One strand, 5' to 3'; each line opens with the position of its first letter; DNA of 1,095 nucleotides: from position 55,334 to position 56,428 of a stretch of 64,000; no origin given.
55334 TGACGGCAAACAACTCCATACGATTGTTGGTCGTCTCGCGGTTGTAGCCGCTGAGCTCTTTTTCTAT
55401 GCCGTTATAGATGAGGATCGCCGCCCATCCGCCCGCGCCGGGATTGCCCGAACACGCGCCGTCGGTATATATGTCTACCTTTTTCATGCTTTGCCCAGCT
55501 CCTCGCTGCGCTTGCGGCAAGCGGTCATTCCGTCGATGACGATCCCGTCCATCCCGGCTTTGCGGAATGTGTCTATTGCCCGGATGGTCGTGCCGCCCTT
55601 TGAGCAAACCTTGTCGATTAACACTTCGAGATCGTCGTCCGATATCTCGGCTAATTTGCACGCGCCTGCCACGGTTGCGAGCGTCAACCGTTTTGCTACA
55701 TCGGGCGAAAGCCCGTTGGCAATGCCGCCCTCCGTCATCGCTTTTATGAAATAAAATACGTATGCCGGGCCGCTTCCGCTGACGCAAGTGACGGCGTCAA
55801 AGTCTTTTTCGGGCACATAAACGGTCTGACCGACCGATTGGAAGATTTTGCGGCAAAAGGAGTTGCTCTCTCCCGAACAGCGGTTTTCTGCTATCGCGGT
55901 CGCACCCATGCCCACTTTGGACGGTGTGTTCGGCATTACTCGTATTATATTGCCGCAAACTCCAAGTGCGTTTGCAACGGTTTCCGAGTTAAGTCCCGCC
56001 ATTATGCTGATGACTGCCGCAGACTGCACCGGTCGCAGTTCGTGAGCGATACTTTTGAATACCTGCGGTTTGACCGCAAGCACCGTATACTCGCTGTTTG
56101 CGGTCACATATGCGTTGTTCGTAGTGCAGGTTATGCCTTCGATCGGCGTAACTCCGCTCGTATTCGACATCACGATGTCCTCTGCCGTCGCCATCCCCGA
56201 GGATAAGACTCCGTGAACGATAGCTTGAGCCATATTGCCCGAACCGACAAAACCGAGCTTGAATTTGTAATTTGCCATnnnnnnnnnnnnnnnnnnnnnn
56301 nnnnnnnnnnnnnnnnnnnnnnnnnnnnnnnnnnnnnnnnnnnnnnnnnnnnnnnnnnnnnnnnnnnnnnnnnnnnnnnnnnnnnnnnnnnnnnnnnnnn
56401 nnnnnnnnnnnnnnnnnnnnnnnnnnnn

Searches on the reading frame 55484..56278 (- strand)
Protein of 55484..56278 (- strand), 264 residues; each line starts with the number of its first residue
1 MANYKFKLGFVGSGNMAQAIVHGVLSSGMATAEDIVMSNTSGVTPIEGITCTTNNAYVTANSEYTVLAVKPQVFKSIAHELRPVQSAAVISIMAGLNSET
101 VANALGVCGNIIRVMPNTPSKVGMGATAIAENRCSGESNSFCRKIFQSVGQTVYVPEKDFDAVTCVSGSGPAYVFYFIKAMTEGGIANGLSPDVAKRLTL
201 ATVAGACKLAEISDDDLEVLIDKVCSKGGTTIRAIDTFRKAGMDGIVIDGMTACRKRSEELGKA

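Call 10: search_protein_families(library=pfam, proteins=[window:55484-56278:-])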
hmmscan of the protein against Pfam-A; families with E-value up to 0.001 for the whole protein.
window:55484-56278:- (264 aa): 2 families
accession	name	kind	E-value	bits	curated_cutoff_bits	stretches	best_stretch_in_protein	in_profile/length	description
PF14748.11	P5CR_dimer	-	1.9e-35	121.8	25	1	157-261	1-105/105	Pyrroline-5-carboxylate reductase dimerisation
PF03807.23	F420_oxidored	-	5.1e-12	46.7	21.6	1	7-95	1-94/94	NADP oxidoreductase coenzyme F420-dependent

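Call 11: find_encoding_contigs(protein=window:55484-56278:-, flank=4000, max_places=10)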
Protein window:55484-56278:- (264 aa): 1 contig read that carries it; 1 place shown.
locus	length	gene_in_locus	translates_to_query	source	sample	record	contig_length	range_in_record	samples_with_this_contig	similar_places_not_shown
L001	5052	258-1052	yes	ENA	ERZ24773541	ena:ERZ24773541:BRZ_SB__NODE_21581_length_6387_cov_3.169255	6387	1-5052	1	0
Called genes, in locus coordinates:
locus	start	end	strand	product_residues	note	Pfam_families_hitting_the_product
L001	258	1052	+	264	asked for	PF03807:F420_oxidored, PF14748:P5CR_dimer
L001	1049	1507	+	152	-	PF00075:RNase_H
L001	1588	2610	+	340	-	PF09335:VTT_dom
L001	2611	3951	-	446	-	PF03551:PadR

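Call 13: find_homologous_proteins(query=window:55484-56278:-)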
Query window:55484-56278:- (264 aa): 7997 proteins with E <= 0.001 among 8000 candidates; the best 120 are listed.
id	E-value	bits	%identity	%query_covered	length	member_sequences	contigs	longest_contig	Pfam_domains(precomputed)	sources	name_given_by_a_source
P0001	3.2e-165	565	99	100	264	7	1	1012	PF14748.12,PF03807.24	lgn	-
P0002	6.9e-140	482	84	100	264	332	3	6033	PF14748.12,PF03807.24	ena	-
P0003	2.7e-136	471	82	100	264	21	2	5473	PF14748.12,PF03807.24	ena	-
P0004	4.9e-132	457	79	100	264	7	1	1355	PF14748.12,PF03807.24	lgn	-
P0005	1.5e-127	442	78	99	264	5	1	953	PF14748.12,PF03807.24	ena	-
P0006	3.3e-122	425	74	99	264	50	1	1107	PF14748.12,PF03807.24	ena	-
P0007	2.9e-82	294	56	97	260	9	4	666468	PF14748.12,PF03807.24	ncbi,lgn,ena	-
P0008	5.3e-82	293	56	97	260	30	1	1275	PF14748.12,PF03807.24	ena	-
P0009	4.5e-81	290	53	99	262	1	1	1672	PF14748.12,PF03807.24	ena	-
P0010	6.6e-81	289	52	99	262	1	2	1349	PF14748.12,PF03807.24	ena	-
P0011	3.1e-80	287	52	99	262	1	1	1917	PF14748.12,PF03807.24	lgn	-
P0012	3.1e-80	287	52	99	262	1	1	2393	PF14748.12,PF03807.24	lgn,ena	-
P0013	3.7e-80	287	54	97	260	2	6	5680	PF14748.12,PF03807.24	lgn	-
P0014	3.9e-80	287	53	99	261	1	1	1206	PF14748.12,PF03807.24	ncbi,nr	ncbi:MAG: pyrroline-5-carboxylate reductase, partial [Clostridia bacterium]|nr:pyrroline-5-carboxyla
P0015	7.6e-80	286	53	99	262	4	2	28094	PF14748.12,PF03807.24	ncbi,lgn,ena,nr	ncbi:MAG: pyrroline-5-carboxylate reductase [Clostridia bacterium]|nr:pyrroline-5-carboxylate reduct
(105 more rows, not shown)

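Call 14: find_encoding_contigs(protein=P0002, flank=5000, max_places=6)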
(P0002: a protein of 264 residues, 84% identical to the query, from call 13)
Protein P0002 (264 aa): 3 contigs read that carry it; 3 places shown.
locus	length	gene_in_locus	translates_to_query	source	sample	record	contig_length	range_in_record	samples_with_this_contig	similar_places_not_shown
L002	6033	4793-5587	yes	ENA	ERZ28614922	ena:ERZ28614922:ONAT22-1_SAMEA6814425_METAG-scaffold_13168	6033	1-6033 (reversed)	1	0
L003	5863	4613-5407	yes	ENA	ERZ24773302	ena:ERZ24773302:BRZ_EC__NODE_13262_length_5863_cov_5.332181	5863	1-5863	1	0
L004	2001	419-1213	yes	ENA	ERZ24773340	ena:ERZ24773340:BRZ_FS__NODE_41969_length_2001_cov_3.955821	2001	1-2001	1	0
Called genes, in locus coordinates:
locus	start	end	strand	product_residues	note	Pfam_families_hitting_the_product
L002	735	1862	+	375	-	PF07804:HipA_C (weak), PF00454:PI3_PI4_kinase (weak)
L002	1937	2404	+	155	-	PF04542:Sigma70_r2, PF08281:Sigma70_r4_2, PF04545:Sigma70_r4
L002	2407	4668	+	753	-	-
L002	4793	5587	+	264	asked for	PF03807:F420_oxidored, PF14748:P5CR_dimer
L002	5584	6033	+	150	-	?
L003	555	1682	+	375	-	PF07804:HipA_C (weak), PF00454:PI3_PI4_kinase (weak)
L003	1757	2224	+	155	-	PF04542:Sigma70_r2, PF08281:Sigma70_r4_2, PF04545:Sigma70_r4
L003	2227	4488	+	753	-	-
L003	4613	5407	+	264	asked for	PF03807:F420_oxidored, PF14748:P5CR_dimer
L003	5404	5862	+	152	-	PF00075:RNase_H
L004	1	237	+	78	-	?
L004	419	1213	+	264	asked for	PF03807:F420_oxidored, PF14748:P5CR_dimer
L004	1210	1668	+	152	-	PF00075:RNase_H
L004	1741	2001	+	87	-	?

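Call 15: find_encoding_contigs(protein=P0003, flank=5000, max_places=6)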
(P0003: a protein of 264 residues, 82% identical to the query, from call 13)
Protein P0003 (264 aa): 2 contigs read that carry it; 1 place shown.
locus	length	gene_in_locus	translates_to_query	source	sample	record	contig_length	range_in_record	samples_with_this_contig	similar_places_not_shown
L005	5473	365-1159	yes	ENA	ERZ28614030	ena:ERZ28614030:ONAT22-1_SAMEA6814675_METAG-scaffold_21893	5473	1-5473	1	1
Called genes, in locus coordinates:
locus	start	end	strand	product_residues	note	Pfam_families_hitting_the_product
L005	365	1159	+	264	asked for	PF03807:F420_oxidored, PF14748:P5CR_dimer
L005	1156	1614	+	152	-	PF00075:RNase_H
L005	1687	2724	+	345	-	PF09335:VTT_dom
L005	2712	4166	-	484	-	PF03551:PadR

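Call 16: find_encoding_contigs(protein=P0001, flank=5000, max_places=6)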
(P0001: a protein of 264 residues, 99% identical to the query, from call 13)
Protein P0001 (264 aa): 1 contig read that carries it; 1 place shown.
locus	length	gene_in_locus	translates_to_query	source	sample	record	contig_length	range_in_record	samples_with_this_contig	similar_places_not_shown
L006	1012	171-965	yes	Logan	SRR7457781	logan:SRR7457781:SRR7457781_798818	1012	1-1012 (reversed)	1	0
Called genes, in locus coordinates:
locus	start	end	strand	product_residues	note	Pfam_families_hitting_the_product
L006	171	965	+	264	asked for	PF03807:F420_oxidored, PF14748:P5CR_dimer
